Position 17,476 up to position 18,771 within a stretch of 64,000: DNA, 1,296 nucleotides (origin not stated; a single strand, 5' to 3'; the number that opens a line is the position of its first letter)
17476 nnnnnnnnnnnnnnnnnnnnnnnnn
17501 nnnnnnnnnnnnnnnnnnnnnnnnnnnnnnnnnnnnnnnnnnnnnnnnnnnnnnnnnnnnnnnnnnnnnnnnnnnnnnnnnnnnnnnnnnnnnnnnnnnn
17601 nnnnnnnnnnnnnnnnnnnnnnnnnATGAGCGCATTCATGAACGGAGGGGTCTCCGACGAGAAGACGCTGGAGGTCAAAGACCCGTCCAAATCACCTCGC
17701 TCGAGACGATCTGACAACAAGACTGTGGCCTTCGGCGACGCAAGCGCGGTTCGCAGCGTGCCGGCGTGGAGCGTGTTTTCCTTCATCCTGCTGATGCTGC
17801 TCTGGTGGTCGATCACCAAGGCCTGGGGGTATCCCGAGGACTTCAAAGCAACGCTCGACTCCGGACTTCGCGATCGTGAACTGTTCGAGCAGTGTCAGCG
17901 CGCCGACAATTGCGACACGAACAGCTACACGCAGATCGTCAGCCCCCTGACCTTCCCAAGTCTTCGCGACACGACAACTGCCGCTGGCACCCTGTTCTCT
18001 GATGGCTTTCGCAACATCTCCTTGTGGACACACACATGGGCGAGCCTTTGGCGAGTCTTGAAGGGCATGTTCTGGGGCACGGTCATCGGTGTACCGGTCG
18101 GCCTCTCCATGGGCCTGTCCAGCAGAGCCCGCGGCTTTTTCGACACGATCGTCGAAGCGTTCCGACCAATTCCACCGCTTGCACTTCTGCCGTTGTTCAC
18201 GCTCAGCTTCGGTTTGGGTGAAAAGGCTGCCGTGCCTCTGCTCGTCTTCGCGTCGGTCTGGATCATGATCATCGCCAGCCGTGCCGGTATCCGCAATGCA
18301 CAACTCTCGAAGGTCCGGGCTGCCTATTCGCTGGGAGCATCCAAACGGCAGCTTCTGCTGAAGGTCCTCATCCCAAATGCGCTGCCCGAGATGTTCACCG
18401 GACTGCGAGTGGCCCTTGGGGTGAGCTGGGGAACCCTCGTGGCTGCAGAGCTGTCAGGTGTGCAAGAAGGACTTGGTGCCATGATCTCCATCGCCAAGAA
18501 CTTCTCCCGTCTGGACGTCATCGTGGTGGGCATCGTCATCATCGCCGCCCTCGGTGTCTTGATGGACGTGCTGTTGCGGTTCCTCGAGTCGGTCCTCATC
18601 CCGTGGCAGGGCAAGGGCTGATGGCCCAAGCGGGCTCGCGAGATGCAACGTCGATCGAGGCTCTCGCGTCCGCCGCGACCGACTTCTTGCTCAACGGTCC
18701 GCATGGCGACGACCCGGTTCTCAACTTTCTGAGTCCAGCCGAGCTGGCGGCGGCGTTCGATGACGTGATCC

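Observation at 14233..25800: Taurine-type sulfonate operon with a taurine-forming decarboxylase wedged between tauC and pta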

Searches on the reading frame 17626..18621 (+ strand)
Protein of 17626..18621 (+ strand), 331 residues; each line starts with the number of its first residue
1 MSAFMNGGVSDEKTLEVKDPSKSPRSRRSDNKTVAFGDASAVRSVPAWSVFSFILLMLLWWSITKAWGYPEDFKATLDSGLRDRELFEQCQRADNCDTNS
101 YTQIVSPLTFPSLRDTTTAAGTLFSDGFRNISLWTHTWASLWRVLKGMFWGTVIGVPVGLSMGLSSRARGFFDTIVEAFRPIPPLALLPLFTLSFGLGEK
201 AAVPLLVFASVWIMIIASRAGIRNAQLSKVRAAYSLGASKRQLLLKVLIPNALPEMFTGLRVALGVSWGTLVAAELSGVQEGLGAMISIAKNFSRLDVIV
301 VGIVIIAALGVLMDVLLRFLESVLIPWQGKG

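Call 3: search_protein_families(library=pfam, proteins=[window:17626-18621:+])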
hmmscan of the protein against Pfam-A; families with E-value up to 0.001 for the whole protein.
window:17626-18621:+ (331 aa): 1 family
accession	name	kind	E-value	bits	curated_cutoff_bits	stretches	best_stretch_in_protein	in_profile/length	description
PF00528.27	BPD_transp_1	-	4.6e-27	95.4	26.4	1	155-321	1-179/184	Binding-protein-dependent transport system inner membrane component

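Call 4: search_protein_families(library=ncbifam, proteins=[window:17626-18621:+])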
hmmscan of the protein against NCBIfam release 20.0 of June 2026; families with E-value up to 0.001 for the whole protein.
window:17626-18621:+ (331 aa): 13 families
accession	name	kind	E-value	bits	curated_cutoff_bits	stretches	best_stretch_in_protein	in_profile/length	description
NF007545.0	PRK10160.1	equivalog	2e-58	198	342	1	102-330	44-273/275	taurine ABC transporter permease TauC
NF040733.1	ABC_perm_U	equivalog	2.1e-37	129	295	1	104-328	29-249/251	ABC transporter permease subunit SaoP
NF008470.0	PRK11365.1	equivalog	9e-35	120.3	347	1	110-328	39-253/263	aliphatic sulfonate ABC transporter permease SsuC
TIGR01183.1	ntrB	equivalog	2.1e-30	105.9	209.05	1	126-320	8-202/202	nitrate ABC transporter permease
NF008196.0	PRK10952.1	equivalog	3.8e-16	58.8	439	1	130-317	139-325/356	glycine betaine/L-proline ABC transporter permease ProW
TIGR03416.1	ABC_choXWV_perm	equivalog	2.2e-14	53.6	363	1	129-314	80-264/267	choline ABC transporter permease subunit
TIGR01097.1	PhnE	equivalog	1.3e-06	28.1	216.7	1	121-258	40-186/252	phosphonate ABC transporter, permease protein PhnE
NF007044.0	PRK09497.1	equivalog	6.1e-05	22.6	348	1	199-317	150-268/285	spermidine/putrescine ABC transporter permease PotB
NF045475.1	Opp3C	equivalog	0.00013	21.3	450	1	133-255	123-247/328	oligopeptide ABC transporter permease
TIGR00974.1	3a0107s02c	equivalog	0.00025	20.3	193.45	1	210-265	140-195/272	phosphate ABC transporter permease PstA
NF011596.0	PRK15021.1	subfamily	0.00029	20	439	1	219-318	223-326/341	microcin C ABC transporter permease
TIGR01581.1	Mo_ABC_porter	hypoth_equivalog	0.00033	20.2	210.3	1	207-271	111-179/225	ABC transporter permease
NF008049.0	PRK10782.1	subfamily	0.00073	19.3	212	0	135-317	11-203/217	methionine ABC transporter permease MetI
